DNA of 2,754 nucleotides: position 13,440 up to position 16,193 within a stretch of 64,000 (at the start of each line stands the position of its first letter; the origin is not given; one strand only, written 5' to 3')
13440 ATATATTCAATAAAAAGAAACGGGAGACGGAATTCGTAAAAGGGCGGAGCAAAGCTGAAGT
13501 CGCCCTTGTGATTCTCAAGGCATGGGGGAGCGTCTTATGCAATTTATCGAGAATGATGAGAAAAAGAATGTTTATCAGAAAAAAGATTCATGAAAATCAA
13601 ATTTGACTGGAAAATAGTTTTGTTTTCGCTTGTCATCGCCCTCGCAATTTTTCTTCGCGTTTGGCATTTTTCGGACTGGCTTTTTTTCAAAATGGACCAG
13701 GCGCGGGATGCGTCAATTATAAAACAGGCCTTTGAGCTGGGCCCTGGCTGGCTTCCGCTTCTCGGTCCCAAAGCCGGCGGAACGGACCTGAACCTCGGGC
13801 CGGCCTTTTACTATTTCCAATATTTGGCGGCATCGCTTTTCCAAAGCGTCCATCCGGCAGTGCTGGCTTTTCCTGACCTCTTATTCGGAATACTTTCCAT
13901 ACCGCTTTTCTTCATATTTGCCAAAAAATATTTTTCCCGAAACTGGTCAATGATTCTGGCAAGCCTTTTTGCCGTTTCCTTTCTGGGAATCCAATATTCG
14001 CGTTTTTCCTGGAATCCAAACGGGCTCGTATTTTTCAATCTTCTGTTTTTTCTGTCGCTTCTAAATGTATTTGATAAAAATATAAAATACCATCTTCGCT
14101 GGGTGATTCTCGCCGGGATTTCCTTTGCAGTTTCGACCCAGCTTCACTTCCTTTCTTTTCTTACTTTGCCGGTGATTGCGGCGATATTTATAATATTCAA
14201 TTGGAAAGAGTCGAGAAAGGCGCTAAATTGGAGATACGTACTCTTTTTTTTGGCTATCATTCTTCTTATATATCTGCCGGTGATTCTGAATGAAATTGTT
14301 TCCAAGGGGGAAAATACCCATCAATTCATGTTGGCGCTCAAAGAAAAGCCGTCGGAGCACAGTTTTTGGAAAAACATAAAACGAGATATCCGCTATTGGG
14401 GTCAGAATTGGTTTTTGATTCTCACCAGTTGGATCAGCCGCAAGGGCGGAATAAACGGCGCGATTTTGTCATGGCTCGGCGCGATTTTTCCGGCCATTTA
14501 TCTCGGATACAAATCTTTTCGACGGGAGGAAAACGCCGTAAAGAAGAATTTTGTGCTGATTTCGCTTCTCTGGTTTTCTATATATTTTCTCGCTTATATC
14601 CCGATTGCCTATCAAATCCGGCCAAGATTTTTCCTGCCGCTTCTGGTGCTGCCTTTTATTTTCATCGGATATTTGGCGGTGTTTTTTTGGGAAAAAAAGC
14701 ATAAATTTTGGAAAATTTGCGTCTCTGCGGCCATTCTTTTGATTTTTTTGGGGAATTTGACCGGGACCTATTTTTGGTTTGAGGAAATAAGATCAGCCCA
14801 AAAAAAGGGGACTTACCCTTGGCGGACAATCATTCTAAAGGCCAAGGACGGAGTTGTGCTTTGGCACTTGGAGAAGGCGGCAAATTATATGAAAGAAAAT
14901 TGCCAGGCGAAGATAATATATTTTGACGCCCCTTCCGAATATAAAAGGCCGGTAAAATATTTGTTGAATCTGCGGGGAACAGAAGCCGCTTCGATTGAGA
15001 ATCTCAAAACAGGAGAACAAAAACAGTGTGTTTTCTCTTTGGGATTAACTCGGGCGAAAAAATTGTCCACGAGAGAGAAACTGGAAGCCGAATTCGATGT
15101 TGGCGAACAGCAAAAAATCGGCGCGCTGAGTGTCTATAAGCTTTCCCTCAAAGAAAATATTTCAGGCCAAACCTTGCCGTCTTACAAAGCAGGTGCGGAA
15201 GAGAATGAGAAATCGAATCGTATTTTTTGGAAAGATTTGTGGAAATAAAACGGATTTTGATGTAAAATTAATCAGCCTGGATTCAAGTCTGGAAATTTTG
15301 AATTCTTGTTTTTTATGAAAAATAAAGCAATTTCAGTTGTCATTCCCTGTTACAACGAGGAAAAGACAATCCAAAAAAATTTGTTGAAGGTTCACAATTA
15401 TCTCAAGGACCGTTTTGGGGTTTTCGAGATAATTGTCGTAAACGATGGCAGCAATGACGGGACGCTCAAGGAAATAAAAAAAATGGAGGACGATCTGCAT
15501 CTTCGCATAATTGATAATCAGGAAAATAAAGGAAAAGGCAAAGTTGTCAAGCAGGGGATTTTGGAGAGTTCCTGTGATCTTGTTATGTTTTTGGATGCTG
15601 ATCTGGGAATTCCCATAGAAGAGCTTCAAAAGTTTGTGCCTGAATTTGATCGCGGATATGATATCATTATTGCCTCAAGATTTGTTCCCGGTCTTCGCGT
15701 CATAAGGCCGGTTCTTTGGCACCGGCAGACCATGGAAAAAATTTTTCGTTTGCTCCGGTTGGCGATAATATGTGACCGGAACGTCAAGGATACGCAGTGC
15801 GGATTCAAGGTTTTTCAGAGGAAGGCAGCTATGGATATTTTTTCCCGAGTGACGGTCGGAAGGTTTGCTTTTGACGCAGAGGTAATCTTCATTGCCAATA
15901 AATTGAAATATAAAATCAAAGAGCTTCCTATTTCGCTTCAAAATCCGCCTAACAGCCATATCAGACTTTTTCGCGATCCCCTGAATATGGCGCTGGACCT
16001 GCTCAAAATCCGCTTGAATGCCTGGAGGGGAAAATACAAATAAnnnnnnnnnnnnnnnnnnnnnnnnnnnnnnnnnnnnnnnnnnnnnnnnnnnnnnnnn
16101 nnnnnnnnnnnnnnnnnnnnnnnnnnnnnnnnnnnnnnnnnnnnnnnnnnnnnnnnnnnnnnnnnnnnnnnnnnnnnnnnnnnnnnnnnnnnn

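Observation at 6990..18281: Three co-localised polyprenyl-P-sugar synthase (GT2) + GT-C transferase modules: a eukaryote/actinobacteria-style extracytoplasmic glycosylation system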

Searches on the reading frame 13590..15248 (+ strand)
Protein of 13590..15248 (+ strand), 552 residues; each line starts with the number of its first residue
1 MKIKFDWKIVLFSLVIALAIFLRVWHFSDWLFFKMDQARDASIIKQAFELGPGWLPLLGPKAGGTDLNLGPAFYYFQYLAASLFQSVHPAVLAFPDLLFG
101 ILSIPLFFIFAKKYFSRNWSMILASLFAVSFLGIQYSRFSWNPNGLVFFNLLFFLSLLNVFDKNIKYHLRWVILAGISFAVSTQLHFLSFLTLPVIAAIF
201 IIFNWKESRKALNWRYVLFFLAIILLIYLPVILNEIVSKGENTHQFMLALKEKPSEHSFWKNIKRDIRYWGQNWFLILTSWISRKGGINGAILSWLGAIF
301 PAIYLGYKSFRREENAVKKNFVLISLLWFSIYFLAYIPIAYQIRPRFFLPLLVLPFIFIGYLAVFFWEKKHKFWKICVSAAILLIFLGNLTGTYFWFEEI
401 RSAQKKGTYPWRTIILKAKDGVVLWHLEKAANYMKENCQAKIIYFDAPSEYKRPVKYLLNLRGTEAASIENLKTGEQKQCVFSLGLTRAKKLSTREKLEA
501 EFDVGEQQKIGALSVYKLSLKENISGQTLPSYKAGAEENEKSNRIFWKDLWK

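Call 3: search_protein_families(library=pfam, proteins=[window:13590-15248:+], max_evalue=0.01)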
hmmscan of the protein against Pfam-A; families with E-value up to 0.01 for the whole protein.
window:13590-15248:+ (552 aa): 1 family
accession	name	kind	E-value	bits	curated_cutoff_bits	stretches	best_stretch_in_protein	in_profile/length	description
PF11028.14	TMEM260-like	-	0.0047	17.2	24.2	1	148-207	118-177/179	Protein O-mannosyl-transferase TMEM260-like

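Call 4: search_protein_families(library=ncbifam, proteins=[window:13590-15248:+], max_evalue=0.01)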
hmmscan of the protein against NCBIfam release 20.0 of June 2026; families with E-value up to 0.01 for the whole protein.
window:13590-15248:+ (552 aa): 2 families
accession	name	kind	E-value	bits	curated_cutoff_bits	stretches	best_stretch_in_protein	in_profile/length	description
NF047440.1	LA3751_2_3_fam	subfamily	3.9e-05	22.7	200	1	299-435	291-423/460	LA_3751/LA_3752 family putative glycosyltransferase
TIGR03663.1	TIGR03663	subfamily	0.00027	20.1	126.25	1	12-360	4-332/435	flippase activity-associated protein Agl23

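Call 13: search_solved_structures(query=window:13590-15248:+, max_evalue=10)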
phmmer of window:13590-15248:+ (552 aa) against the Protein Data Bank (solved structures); distinct sequences matched with E-value up to 10: 1.
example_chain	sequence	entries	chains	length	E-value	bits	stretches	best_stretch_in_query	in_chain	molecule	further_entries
6ztz_O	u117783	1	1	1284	1.1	11.1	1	140-201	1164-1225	Outer capsid protein lambda-2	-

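Call 17: find_homologous_proteins(query=window:13590-15248:+)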
Query window:13590-15248:+ (552 aa): 808 proteins with E <= 0.001 among 8000 candidates; the best 120 are listed.
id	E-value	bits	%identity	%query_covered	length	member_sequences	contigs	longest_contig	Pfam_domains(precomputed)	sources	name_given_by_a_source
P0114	0.0e+0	1242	100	100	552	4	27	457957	PF13231.13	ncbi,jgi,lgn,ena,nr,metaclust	ncbi:MAG: hypothetical protein UX02_C0002G0373 [Candidatus Moranbacteria bacterium GW2011_GWC1_45_18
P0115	0.0e+0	1012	78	100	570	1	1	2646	PF13231.13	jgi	jgi:4-amino-4-deoxy-L-arabinose transferase-like glycosyltransferase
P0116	2.8e-289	979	76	100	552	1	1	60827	-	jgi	jgi:4-amino-4-deoxy-L-arabinose transferase-like glycosyltransferase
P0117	6.0e-284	961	71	100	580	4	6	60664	-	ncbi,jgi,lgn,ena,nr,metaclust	ncbi:MAG: hypothetical protein A2359_04045 [Candidatus Moranbacteria bacterium RIFOXYB1_FULL_43_19]|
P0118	1.2e-275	934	72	100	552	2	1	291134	PF13231.13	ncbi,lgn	ncbi:MAG: glycosyltransferase family 39 protein [Parcubacteria group bacterium]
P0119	4.0e-251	853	68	99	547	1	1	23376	-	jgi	-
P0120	7.4e-251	852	66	100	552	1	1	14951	-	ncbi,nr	ncbi:MAG: glycosyltransferase family 39 protein [Candidatus Moranbacteria bacterium]|nr:glycosyltran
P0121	7.2e-250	849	66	99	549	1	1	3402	PF13231.13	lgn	-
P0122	2.7e-249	847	66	100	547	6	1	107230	-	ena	-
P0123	8.2e-249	845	68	100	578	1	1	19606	-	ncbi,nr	ncbi:MAG: glycosyltransferase family 39 protein [Patescibacteria group bacterium]|nr:glycosyltransfe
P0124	1.0e-246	838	68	100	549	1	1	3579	PF13231.13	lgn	-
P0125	3.0e-245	833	67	100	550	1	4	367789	-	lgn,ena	-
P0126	6.4e-245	832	67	100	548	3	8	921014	-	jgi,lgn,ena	jgi:4-amino-4-deoxy-L-arabinose transferase-like glycosyltransferase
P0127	2.6e-241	820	65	99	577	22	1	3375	PF13231.13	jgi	-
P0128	1.6e-235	801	65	100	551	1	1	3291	-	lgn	-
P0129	3.3e-233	794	63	100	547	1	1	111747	PF13231.13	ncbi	-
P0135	2.8e-225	767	62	98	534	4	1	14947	PF13231.13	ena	-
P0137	1.4e-223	762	60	100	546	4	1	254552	PF13231.13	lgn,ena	-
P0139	5.1e-222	757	60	99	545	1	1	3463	PF13231.13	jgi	jgi:hypothetical protein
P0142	9.3e-221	753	60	100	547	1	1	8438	PF13231.13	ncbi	-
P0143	6.2e-220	750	58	99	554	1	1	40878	PF13231.13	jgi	jgi:4-amino-4-deoxy-L-arabinose transferase-like glycosyltransferase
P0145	5.3e-219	747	59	99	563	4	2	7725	PF13231.13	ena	-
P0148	1.0e-218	746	58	100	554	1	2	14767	PF13231.13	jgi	-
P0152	3.3e-217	741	60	99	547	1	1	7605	PF13231.13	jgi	jgi:hypothetical protein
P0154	2.1e-216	738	60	100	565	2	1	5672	PF13231.13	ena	-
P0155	1.0e-215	736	60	99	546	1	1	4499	PF13231.13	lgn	-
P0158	2.4e-214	731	58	99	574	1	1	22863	PF13231.13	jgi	jgi:4-amino-4-deoxy-L-arabinose transferase-like glycosyltransferase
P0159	4.5e-213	727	57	99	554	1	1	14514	PF13231.13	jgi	jgi:4-amino-4-deoxy-L-arabinose transferase-like glycosyltransferase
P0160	3.9e-212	724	59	95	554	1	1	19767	PF13231.13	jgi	jgi:hypothetical protein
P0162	2.9e-211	721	59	100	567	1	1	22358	PF13231.13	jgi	jgi:hypothetical protein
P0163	8.4e-211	720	57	99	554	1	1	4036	PF13231.13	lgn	-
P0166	1.2e-204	699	58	100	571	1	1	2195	PF13231.13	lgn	-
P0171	1.2e-197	676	55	99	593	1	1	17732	PF13231.13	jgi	jgi:4-amino-4-deoxy-L-arabinose transferase-like glycosyltransferase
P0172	1.3e-197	676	57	98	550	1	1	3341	PF13231.13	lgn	-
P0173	1.1e-196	673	54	99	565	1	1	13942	PF13231.13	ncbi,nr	ncbi:MAG: glycosyltransferase family 39 protein [Candidatus Moranbacteria bacterium]|nr:glycosyltran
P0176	2.1e-195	669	55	99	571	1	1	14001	PF13231.13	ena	-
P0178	7.5e-193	660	55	99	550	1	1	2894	PF13231.13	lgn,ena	-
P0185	5.7e-185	634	55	94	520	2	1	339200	PF13231.13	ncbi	ncbi:MAG: glycosyltransferase family 39 protein [Parcubacteria group bacterium]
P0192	3.1e-149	516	48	99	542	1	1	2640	PF13231.13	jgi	jgi:4-amino-4-deoxy-L-arabinose transferase-like glycosyltransferase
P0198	1.6e-138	481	42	99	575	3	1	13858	PF13231.13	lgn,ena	-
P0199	2.3e-138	481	42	99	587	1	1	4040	PF13231.13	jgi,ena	-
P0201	1.3e-135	471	44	94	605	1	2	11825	PF02366.25,PF13231.13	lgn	-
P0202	3.0e-135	470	42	99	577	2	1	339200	PF13231.13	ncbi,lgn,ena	ncbi:MAG: glycosyltransferase family 39 protein [Parcubacteria group bacterium]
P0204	4.0e-134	467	42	97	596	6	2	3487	PF13231.13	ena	-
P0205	1.9e-133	464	43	99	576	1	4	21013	PF13231.13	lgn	-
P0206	4.3e-131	457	42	99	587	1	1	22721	PF13231.13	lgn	-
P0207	2.1e-128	448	41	99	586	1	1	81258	PF13231.13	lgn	-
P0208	2.7e-125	437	40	99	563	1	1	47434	PF13231.13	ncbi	-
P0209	5.7e-125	436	40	100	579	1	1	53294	PF13231.13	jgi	jgi:hypothetical protein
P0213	1.7e-119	418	39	99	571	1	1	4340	PF13231.13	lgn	-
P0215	6.1e-118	413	40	99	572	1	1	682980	PF02366.25,PF13231.13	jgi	jgi:hypothetical protein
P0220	1.6e-111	392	39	98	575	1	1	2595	PF02366.25,PF13231.13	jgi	jgi:4-amino-4-deoxy-L-arabinose transferase-like glycosyltransferase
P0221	4.7e-107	377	37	97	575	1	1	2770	PF02366.25,PF13231.13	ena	-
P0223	2.0e-106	375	37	97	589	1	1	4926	PF02366.25,PF13231.13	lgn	-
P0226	3.8e-102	361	38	99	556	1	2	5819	PF13231.13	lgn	-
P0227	8.5e-102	360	35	98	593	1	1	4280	PF02366.25,PF13231.13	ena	-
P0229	3.0e-100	355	36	99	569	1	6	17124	PF13231.13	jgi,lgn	-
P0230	3.6e-100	354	35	99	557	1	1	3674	PF02366.25,PF13231.13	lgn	-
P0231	3.9e-100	354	37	97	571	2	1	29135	PF13231.13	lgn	-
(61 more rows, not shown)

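Call 27: search_protein_families(library=pfam, alignment_id=A3, max_evalue=0.001)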
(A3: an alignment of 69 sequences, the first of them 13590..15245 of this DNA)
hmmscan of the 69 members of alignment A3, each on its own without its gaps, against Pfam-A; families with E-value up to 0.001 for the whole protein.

A. member 1, window:13590-15245:+ (552 aa): 0 families

B. families by the number of members that match (of 69 scanned): 3 families
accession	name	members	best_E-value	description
PF13231.12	PMT_2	38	1.7e-13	Dolichyl-phosphate-mannose-protein mannosyltransferase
PF02366.24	PMT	12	1.6e-11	Dolichyl-phosphate-mannose-protein mannosyltransferase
PF11028.14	TMEM260-like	1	0.00047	Protein O-mannosyl-transferase TMEM260-like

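Call 28: search_solved_structures(query=A3, max_evalue=1, show_alignments=2)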
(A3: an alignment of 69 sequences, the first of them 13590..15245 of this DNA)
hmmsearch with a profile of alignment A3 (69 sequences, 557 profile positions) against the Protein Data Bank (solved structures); distinct sequences matched with E-value up to 1: 0.

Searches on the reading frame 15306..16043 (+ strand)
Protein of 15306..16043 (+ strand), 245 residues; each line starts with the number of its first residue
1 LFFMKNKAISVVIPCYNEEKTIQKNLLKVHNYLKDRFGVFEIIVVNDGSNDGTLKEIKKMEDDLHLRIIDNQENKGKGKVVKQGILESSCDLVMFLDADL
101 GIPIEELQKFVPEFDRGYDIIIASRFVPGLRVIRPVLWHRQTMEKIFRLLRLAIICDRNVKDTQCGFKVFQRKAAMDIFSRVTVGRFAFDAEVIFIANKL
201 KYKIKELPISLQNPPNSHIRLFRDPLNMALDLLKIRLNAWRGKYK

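Call 3: search_protein_families(library=pfam, proteins=[window:15306-16043:+], max_evalue=0.01)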
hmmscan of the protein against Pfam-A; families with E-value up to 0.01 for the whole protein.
window:15306-16043:+ (245 aa): 4 families
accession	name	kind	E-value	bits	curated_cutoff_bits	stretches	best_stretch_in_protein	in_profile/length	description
PF00535.33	Glycos_transf_2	-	1e-30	107.3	23.3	1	10-179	1-168/168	Glycosyl transferase family 2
PF10111.15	Glyco_tranf_2_2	-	1.1e-10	41.9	27.3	1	10-109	1-101/276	Glycosyltransferase like family 2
PF13641.12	Glyco_tranf_2_3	-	1.3e-08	35.5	27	1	9-127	3-125/230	Glycosyltransferase like family 2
PF13704.12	Glyco_tranf_2_4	-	0.0051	17.7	27.5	1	35-99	15-81/98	Glycosyl transferase family 2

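Call 4: search_protein_families(library=ncbifam, proteins=[window:15306-16043:+], max_evalue=0.01)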
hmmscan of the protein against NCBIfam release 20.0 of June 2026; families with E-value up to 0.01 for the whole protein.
window:15306-16043:+ (245 aa): 26 families (the best 25 are shown)
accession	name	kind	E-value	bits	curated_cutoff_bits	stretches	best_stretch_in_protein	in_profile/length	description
NF047588.1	GlcsyltransPgfSStrep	equivalog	2e-21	76.5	500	1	9-188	3-177/308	glycosyltransferase PgfS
TIGR03937.1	PgaC_IcaA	equivalog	2.1e-20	73.1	422.3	1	6-100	44-136/407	poly-beta-1,6-N-acetyl-D-glucosamine synthase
NF007986.1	PRK10714.1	equivalog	8.2e-17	61.2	529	1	6-174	5-168/316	undecaprenyl-phosphate 4-deoxy-4-formamido-L-arabinose transferase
NF010496.0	PRK13915.1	equivalog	1.9e-15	56.8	262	1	6-101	30-128/307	glucosyl-3-phosphoglycerate synthase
NF041875.1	EPS_EpsD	equivalog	2.5e-15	56.7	370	1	9-143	1-136/325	exopolysaccharide biosynthesis glycosyltransferase EpsD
NF041391.1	DPhHxTase_Halo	equivalog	9.9e-15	54.1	375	1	15-213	3-185/213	dolichyl-phosphate hexose transferase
TIGR04283.1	glyco_like_mftF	equivalog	6.4e-13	48.8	182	1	9-108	1-91/221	TIGR04283 family arsenosugar biosynthesis glycosyltransferase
TIGR04182.1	glyco_TIGR04182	equivalog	2.3e-12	46.9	325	1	9-227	2-209/293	S-layer glycoprotein N-glycosyltransferase AglJ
NF047683.1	TeichurnBiosyTuaG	equivalog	5.2e-11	42.7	400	1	5-109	4-106/252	teichuronic acid biosynthesis protein TuaG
NF007482.0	PRK10073.1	equivalog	5.3e-11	42.1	423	1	6-100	5-96/334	glycosyltransferase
TIGR03965.1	mycofact_glyco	equivalog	9.4e-11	41.2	280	1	7-128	74-193/467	mycofactocin biosynthesis glycosyltransferase MftF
NF058614.1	PPMAGASynPpgS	equivalog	1.4e-10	41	370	1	11-211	4-196/226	polyprenyl-phospho-N-acetylgalactosaminyl synthase PpgS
NF050050.1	ProtGlycPglI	equivalog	3.2e-10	39.9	500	1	8-125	3-119/306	GalNAc(5)-diNAcBac-PP-undecaprenol beta-1,3-glucosyltransferase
TIGR04242.1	nodulat_NodC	equivalog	3.4e-10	39.5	550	1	8-111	49-153/395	chitooligosaccharide synthase NodC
TIGR03111.1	glyc2_xrt_Gpos1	hypoth_equivalog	2.2e-09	36.6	363.95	1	7-121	49-163/439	TIGR03111 family XrtG-associated glycosyltransferase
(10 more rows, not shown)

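Call 34: search_solved_structures(query=window:15306-16043:+, max_evalue=0.001)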
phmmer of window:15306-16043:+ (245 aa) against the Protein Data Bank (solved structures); distinct sequences matched with E-value up to 0.001: 24.
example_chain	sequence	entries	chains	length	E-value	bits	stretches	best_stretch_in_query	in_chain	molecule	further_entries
5mlz_A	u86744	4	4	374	4.2e-19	72.3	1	4-183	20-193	Dolichol monophosphate mannose synthase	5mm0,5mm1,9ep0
5ekp_C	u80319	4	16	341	2.6e-14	56.6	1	2-147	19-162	Uncharacterized glycosyltransferase sll0501 | Glycosyltransferase sll0501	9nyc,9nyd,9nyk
5eke_A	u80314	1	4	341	2.6e-14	56.6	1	2-147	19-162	Uncharacterized glycosyltransferase sll0501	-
9nye_A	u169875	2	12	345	2.7e-14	56.6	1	2-147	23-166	Glycosyltransferase sll0501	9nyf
9hwj_A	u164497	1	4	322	5.1e-14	55.7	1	7-172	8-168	Undecaprenyl-phosphate 4-deoxy-4-formamido-L-arabinose transferase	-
9bhc_C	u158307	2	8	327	8.8e-14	54.9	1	7-150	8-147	Undecaprenyl-phosphate 4-deoxy-4-formamido-L-arabinose transferase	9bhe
8vxh_A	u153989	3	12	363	1.1e-13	54.5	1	7-149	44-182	Undecaprenyl-phosphate 4-deoxy-4-formamido-L-arabinose transferase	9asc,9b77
5tze_C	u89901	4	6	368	3.2e-08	36.7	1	9-121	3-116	Glycosyl transferase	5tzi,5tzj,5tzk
5tz8_A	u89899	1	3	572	3.4e-08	36.6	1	9-119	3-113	Glycosyl transferase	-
6p61_A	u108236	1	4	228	8.9e-07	32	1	5-103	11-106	Glycosyltransferase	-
6yv7_B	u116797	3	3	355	9.7e-07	31.8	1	8-104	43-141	Glycosyl transferase, family 2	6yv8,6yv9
6yv7_A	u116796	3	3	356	9.7e-07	31.8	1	8-104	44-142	Glycosyl transferase, family 2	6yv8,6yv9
5hea_A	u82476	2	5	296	2.3e-06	30.6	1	7-121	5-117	Putative glycosyltransferase (GalT1)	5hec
2z87_A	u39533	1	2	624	5e-06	29.5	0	8-101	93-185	Chondroitin synthase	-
2z86_A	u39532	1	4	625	5e-06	29.5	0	8-101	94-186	Chondroitin synthase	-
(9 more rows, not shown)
